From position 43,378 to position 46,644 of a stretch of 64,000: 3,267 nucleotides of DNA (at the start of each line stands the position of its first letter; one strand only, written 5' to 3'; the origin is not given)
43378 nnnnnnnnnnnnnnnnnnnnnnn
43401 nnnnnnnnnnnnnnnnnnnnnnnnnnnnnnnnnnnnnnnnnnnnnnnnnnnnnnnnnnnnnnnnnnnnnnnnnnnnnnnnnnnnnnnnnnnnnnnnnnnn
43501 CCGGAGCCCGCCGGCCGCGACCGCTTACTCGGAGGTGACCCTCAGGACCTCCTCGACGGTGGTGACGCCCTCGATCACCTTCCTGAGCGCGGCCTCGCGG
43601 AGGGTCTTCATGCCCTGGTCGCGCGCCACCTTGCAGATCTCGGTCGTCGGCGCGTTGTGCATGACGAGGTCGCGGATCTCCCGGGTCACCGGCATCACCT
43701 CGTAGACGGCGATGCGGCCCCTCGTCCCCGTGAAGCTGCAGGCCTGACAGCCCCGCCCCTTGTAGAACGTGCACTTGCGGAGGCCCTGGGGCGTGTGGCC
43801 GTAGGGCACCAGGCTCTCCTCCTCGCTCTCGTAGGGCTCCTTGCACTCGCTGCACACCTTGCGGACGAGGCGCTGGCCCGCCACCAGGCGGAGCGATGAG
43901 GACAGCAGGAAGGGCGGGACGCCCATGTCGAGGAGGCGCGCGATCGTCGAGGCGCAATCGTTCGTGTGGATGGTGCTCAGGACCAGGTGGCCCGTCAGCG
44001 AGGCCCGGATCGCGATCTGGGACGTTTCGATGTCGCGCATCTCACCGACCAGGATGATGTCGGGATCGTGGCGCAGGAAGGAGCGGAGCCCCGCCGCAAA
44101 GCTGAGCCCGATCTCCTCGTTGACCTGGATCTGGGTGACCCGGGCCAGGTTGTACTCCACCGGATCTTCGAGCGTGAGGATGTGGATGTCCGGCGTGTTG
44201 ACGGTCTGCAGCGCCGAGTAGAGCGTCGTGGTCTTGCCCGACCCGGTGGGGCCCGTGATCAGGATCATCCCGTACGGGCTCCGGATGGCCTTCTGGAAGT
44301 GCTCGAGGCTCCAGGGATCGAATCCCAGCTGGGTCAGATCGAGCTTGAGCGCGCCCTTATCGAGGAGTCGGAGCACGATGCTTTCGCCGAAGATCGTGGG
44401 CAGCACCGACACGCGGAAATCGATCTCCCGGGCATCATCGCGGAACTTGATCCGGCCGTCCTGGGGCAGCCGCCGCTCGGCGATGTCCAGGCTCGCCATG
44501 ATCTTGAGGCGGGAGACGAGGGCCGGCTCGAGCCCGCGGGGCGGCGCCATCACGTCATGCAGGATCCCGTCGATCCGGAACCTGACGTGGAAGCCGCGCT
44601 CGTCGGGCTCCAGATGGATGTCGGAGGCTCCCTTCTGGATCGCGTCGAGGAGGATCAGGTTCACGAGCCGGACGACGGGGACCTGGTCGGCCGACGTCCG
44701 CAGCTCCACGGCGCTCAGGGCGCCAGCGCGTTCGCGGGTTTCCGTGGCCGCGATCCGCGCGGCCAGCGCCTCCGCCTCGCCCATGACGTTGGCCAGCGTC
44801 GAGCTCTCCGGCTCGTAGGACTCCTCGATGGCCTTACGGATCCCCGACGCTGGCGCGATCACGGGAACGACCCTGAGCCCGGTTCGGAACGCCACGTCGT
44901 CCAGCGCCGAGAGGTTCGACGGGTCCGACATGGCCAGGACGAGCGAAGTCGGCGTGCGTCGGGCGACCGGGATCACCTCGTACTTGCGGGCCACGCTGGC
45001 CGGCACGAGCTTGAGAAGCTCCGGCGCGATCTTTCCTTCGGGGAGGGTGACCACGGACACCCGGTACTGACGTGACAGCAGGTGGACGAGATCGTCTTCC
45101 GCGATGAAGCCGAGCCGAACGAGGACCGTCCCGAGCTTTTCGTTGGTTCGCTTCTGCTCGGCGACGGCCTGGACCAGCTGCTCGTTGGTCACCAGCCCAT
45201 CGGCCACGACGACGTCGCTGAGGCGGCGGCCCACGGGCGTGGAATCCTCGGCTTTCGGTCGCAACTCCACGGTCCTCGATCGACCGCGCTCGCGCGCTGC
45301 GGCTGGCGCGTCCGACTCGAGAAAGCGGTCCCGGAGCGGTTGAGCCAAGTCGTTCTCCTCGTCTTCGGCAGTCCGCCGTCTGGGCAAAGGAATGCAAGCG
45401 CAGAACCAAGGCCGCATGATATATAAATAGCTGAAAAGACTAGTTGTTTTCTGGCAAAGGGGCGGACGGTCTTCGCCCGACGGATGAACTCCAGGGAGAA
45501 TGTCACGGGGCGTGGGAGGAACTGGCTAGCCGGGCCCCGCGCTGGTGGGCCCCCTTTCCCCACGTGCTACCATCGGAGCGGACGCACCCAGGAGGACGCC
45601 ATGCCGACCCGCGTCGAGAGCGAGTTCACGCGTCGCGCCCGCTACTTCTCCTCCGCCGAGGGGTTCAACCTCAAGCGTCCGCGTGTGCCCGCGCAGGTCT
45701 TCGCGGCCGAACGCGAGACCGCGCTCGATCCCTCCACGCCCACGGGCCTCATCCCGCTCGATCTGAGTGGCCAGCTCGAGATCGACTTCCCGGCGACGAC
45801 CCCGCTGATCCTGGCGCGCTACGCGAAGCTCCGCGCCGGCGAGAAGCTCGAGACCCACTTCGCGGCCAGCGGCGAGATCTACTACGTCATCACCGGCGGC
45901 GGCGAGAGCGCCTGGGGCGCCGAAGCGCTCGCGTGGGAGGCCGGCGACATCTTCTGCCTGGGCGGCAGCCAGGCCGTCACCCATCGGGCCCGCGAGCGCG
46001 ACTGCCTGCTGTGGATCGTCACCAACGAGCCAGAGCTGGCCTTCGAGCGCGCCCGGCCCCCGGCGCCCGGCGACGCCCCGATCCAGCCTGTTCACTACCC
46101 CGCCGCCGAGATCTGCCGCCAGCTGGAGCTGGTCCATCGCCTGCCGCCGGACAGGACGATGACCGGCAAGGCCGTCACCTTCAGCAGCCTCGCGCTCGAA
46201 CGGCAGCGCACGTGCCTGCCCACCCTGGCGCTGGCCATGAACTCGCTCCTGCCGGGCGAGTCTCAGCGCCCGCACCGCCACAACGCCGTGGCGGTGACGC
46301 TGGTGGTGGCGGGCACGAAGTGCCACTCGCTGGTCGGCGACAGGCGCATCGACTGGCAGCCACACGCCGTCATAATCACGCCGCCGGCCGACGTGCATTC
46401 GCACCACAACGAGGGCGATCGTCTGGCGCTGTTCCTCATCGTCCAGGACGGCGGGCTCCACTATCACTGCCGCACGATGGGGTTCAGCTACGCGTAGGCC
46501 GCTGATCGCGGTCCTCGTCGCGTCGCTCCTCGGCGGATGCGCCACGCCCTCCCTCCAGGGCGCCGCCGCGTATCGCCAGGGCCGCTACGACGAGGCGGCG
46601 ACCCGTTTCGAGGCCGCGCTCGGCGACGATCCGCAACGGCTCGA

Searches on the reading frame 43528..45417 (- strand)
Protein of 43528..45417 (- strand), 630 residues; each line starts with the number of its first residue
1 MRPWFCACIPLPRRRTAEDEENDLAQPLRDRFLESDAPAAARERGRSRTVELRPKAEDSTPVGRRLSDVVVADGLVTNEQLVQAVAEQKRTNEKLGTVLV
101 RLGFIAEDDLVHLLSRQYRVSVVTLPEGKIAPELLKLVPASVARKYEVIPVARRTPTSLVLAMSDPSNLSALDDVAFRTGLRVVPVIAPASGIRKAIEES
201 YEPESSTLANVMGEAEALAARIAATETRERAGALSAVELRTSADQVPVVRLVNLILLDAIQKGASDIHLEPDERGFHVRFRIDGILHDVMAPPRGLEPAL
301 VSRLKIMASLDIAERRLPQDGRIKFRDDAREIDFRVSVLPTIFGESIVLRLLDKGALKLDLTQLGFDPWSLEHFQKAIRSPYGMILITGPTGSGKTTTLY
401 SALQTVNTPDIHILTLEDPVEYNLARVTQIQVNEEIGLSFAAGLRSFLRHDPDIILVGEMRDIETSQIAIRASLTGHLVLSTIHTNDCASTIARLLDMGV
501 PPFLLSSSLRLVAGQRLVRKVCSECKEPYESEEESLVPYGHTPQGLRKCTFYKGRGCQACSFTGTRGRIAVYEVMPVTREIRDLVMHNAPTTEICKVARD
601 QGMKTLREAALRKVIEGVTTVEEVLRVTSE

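Call 37: search_protein_families(library=ncbifam, proteins=[window:43528-45417:-], max_evalue=0.00001)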
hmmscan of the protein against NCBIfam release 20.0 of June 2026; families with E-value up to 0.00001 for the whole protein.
window:43528-45417:- (630 aa): 21 families
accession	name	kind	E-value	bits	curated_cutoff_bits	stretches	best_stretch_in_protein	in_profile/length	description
TIGR02538.1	type_IV_pilB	equivalog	7.6e-206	685.1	675.65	1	66-629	2-563/564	type IV-A pilus assembly ATPase PilB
TIGR02533.1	type_II_gspE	equivalog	5.2e-182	605.8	630.25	1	137-628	3-486/486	type II secretion system ATPase GspE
NF053534.1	T4PilAsmATPsTfpB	equivalog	1.1e-136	456.7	850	1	106-628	64-582/584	type IV pilus assembly ATPase TfpB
NF007755.0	PRK10436.1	equivalog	1.3e-133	446.1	617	1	144-628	15-459/465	type II secretion system protein GspE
NF041000.1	ATPase_ComGA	equivalog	4.9e-78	261.8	300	1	255-519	3-266/267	competence type IV pilus ATPase ComGA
TIGR01420.1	pilT_fam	subfamily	3.5e-55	187.6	319.1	1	255-519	5-269/343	PilT/PilU family type 4a pilus ATPase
TIGR02525.1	plasmid_TraJ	equivalog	9.5e-28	97.2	368.3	1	376-499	143-273/372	plasmid transfer ATPase TraJ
TIGR02524.1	dot_icm_DotB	equivalog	2.8e-22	79.4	463.3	1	376-496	128-257/358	Dot/Icm type IV secretion system ATPase DotB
NF058587.1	archaellum_moto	equivalog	1.4e-15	57.1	550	1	385-496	278-394/527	archaellum flagellar ATPase motor FlaI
NF053729.1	c-di-GMP_motif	domain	2e-15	56.3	38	1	65-117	1-53/53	cyclic di-GMP-binding domain-containing protein, MshE-related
NF008411.1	PRK11234.1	equivalog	3.9e-14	52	1170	1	64-207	482-623/723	cyclic di-3',5'-guanylate-activated glycosyltransferase NfrB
TIGR02782.1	TrbB_P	equivalog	2.5e-13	50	304.55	1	373-495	128-252/303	P-type conjugative transfer ATPase TrbB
TIGR02788.1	VirB11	equivalog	8.1e-13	48.1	249.95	1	373-498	136-265/308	P-type DNA transfer ATPase VirB11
NF012033.0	PRK15489.1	equivalog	1.5e-12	46.5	537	1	60-205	487-631/703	glycosyl transferase family protein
TIGR03819.1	heli_sec_ATPase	hypoth_equivalog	4.4e-12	45.8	373.15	1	338-500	131-302/340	TadA family conjugal transfer-associated ATPase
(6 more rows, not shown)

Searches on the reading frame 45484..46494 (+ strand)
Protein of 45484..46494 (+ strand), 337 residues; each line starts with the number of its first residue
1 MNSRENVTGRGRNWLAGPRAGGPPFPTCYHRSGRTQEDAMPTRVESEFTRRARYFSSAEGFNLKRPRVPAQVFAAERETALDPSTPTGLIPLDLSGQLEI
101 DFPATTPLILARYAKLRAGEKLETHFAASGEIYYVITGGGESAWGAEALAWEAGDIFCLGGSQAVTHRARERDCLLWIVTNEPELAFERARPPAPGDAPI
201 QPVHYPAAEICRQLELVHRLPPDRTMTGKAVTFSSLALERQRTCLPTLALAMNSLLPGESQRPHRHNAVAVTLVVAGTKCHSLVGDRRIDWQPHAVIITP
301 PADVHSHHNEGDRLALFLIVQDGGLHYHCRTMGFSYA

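Call 37: search_protein_families(library=ncbifam, proteins=[window:45484-46494:+], max_evalue=0.00001)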
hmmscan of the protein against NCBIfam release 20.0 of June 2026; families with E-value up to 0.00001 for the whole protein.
window:45484-46494:+ (337 aa): 2 families
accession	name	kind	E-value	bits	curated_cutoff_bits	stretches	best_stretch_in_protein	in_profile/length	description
NF049978.1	AminoSalDhMabB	equivalog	8.6e-17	61.6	650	2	104-185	244-325/351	5-aminosalicylate 1,2-dioxygenase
TIGR02272.1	gentisate_1_2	equivalog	1.3e-12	47.3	442.1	1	237-318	71-152/336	gentisate 1,2-dioxygenase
